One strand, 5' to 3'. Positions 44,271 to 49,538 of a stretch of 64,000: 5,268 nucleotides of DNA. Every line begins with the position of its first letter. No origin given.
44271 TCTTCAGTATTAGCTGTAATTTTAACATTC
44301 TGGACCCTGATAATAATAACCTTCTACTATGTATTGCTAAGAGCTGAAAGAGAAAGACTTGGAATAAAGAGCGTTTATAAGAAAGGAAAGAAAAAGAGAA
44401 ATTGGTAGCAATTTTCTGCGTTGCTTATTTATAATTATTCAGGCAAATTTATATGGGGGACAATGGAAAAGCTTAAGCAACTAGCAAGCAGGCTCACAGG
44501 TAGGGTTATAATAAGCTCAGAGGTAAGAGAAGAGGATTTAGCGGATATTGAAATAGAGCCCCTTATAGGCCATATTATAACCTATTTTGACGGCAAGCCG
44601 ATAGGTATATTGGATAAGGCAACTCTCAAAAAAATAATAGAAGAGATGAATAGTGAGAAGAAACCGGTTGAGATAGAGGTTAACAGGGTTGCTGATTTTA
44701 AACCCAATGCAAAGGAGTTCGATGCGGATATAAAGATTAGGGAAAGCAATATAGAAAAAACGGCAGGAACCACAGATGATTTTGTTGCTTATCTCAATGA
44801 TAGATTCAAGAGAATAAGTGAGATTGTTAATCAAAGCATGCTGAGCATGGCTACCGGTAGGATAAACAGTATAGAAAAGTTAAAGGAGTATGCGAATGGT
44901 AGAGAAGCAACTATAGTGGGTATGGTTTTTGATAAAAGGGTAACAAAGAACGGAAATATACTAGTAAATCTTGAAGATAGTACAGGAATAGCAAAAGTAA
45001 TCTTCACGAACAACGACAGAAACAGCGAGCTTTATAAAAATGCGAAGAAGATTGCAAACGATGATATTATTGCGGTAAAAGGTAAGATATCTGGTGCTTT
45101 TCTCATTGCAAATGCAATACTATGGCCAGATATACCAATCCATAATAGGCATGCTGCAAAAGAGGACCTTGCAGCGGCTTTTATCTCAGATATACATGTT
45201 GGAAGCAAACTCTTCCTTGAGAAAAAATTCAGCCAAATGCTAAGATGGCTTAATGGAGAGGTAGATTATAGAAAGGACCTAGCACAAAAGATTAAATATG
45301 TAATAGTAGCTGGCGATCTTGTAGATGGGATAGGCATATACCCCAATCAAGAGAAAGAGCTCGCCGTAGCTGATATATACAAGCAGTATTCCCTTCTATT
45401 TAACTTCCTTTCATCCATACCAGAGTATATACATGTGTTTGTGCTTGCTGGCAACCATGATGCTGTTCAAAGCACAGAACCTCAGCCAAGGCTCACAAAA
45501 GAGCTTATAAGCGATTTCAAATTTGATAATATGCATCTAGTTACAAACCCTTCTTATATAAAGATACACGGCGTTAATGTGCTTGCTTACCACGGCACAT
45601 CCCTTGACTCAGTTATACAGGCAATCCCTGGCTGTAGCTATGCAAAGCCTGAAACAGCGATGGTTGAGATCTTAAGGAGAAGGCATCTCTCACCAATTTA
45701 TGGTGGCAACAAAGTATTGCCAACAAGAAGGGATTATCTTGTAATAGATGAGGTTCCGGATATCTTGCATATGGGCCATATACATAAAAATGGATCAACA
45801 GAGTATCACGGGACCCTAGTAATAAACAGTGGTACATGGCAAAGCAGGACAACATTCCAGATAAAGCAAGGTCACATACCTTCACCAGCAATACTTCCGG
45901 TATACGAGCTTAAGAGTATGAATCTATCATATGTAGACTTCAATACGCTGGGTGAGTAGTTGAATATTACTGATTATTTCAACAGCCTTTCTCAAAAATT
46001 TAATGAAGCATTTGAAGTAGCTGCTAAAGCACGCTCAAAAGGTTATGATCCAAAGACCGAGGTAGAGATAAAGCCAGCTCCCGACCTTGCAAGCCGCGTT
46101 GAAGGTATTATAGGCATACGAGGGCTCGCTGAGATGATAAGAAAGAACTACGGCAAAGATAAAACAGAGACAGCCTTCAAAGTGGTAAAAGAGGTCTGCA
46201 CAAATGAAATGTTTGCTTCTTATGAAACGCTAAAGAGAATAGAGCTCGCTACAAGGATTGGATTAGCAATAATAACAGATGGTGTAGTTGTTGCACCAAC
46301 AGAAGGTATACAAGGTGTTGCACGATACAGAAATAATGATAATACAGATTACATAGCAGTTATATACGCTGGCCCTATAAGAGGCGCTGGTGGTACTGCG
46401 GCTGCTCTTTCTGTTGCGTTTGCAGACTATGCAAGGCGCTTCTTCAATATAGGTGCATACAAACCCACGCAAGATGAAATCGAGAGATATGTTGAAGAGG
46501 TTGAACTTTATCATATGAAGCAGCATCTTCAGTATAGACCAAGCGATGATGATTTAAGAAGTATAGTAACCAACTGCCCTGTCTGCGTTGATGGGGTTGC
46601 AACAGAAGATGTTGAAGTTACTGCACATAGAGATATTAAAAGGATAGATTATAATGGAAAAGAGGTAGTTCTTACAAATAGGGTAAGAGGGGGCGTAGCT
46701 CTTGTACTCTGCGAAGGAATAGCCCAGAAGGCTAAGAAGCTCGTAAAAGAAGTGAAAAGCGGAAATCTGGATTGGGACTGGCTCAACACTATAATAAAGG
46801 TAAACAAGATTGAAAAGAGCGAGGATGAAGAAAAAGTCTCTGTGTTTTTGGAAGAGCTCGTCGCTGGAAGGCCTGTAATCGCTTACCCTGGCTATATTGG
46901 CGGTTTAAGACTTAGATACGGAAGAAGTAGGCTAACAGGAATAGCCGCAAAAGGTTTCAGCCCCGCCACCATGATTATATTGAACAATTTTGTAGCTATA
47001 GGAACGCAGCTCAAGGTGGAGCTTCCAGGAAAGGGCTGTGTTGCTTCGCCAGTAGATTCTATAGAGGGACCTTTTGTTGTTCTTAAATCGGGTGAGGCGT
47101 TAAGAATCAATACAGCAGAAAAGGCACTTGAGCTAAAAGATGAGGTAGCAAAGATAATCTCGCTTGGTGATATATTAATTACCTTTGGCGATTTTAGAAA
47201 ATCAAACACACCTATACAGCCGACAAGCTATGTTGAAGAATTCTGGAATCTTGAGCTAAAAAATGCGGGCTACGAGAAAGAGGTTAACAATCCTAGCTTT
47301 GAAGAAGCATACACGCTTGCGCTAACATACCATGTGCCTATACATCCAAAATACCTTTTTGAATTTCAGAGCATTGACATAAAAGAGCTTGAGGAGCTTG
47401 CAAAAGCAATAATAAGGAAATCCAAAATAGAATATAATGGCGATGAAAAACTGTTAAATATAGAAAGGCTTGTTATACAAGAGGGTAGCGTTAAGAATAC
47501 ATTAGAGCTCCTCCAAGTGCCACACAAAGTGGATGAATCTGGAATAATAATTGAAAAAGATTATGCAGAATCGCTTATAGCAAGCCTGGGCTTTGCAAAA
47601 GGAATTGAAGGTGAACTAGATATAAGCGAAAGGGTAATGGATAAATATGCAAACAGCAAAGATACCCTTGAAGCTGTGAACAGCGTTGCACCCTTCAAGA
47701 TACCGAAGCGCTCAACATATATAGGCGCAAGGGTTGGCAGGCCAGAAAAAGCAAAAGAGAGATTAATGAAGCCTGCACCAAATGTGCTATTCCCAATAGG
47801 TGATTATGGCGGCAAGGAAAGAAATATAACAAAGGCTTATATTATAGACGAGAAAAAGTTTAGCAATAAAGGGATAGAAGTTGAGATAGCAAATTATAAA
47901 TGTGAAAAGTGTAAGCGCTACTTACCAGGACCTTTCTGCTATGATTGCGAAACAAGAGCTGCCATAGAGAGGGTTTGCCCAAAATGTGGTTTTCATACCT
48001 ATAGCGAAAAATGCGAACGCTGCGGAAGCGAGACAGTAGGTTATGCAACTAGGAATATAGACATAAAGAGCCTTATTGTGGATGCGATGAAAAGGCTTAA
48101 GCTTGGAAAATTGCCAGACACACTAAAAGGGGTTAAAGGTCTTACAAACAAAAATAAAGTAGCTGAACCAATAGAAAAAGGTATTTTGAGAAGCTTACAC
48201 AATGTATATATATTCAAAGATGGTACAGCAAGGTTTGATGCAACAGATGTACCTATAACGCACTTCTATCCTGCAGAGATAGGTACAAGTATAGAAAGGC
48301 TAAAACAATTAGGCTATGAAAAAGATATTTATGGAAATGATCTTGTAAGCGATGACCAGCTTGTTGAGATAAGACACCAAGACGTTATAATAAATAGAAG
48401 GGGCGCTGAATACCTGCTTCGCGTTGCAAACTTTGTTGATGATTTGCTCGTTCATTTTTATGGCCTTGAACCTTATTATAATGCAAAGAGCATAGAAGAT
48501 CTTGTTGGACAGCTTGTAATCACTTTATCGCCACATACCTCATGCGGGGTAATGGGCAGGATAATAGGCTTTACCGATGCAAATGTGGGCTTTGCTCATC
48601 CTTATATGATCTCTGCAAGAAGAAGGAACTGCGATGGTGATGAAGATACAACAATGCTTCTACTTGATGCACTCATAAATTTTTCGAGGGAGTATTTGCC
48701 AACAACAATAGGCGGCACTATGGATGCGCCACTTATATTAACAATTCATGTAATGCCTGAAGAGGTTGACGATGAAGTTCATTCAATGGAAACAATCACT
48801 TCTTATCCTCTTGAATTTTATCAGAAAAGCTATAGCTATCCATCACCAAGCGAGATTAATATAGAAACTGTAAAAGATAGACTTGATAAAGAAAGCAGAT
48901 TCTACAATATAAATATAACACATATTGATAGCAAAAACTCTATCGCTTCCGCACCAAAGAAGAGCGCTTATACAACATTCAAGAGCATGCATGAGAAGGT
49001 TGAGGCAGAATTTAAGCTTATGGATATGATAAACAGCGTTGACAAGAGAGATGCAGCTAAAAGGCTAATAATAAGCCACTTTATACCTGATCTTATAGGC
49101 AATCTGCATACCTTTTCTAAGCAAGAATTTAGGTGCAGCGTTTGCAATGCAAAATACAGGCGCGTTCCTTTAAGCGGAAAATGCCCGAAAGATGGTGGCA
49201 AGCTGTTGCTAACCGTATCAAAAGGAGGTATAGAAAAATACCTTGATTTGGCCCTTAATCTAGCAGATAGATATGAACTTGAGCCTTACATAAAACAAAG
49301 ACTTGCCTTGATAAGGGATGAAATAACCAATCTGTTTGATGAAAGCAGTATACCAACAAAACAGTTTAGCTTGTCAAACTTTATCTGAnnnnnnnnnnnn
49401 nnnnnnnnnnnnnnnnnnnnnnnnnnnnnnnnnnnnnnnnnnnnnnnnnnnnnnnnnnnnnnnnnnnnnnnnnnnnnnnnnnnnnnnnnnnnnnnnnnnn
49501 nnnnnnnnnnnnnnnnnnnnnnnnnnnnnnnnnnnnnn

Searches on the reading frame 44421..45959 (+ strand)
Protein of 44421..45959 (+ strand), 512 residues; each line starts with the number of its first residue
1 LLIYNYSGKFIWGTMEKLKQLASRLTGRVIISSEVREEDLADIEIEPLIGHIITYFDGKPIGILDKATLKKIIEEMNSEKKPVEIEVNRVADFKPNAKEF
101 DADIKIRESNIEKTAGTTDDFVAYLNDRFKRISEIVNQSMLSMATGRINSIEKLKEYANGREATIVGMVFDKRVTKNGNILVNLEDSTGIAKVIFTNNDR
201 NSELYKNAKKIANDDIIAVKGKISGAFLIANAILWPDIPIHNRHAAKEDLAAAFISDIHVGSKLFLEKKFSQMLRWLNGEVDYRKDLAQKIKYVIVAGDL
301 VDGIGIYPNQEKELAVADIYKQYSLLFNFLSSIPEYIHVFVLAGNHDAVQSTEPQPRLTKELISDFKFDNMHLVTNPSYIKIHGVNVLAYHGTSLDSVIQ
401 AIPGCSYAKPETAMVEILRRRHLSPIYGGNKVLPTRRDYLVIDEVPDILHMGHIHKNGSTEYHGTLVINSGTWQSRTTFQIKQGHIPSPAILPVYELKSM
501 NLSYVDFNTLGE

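Call 26: search_protein_families(library=pfam, proteins=[window:44421-45959:+], max_evalue=0.00001)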
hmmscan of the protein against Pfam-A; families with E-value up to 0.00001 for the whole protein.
window:44421-45959:+ (512 aa): 4 families
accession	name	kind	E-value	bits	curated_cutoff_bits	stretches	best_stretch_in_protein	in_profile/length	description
PF04042.21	DNA_pol_E_B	-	6.8e-14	52.2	29.1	1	253-453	2-203/210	DNA polymerase alpha/epsilon subunit B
PF00149.33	Metallophos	-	1.8e-11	45.3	21.5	1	253-457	4-159/191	Calcineurin-like phosphoesterase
PF01336.31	tRNA_anti-codon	-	2.2e-08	34.3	27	1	164-224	2-58/75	OB-fold nucleic acid binding domain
PF12850.12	Metallophos_2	-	2.1e-07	31.5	27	1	253-476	4-138/154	Calcineurin-like phosphoesterase superfamily domain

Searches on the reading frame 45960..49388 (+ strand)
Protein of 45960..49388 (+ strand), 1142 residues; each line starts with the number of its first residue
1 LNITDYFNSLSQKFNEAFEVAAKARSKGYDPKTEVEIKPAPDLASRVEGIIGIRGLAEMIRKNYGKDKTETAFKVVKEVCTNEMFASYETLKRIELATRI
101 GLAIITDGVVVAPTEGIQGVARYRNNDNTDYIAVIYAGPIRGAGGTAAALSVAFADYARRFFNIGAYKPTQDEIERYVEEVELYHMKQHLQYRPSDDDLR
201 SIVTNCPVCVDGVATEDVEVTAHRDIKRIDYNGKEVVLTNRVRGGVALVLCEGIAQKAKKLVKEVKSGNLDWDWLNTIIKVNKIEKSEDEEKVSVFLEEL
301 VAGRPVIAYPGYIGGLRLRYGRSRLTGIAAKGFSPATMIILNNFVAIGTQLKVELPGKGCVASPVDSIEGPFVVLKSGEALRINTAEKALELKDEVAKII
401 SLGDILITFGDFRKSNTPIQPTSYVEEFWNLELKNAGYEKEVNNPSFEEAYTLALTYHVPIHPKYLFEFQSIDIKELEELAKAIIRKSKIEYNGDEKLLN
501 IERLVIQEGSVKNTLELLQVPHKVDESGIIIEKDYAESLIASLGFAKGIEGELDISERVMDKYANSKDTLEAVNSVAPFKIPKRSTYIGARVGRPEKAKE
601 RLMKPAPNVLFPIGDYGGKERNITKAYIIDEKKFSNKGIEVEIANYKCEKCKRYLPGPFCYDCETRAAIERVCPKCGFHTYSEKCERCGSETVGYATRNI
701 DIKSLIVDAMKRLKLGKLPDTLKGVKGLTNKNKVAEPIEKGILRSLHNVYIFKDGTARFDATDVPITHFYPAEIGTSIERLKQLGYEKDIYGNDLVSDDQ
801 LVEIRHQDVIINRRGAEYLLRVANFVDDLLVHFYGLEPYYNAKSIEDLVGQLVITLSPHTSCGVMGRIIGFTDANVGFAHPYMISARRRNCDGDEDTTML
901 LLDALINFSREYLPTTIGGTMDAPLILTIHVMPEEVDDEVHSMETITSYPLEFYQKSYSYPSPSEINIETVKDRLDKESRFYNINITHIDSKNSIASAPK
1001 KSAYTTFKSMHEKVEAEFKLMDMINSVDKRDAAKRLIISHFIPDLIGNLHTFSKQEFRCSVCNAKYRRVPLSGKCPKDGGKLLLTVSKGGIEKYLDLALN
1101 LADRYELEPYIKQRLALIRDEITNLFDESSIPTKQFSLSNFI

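Call 26: search_protein_families(library=pfam, proteins=[window:45960-49388:+], max_evalue=0.00001)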
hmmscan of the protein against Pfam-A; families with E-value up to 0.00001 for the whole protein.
window:45960-49388:+ (1142 aa): 3 families
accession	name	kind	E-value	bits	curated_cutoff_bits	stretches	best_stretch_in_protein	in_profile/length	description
PF24846.1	PolC_DP2_cat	-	2.5e-128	427.6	24.3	1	720-1013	6-299/299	DNA polymerase II large subunit DP2, catalytic domain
PF24844.1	PolC_DP2_central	-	2.2e-115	385.9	24.3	1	290-667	8-357/372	DNA polymerase II large subunit DP2, central domain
PF03833.19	PolC_DP2_N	-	5.9e-97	324.5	24.3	1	5-280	1-270/271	DNA polymerase II large subunit DP2, N-terminal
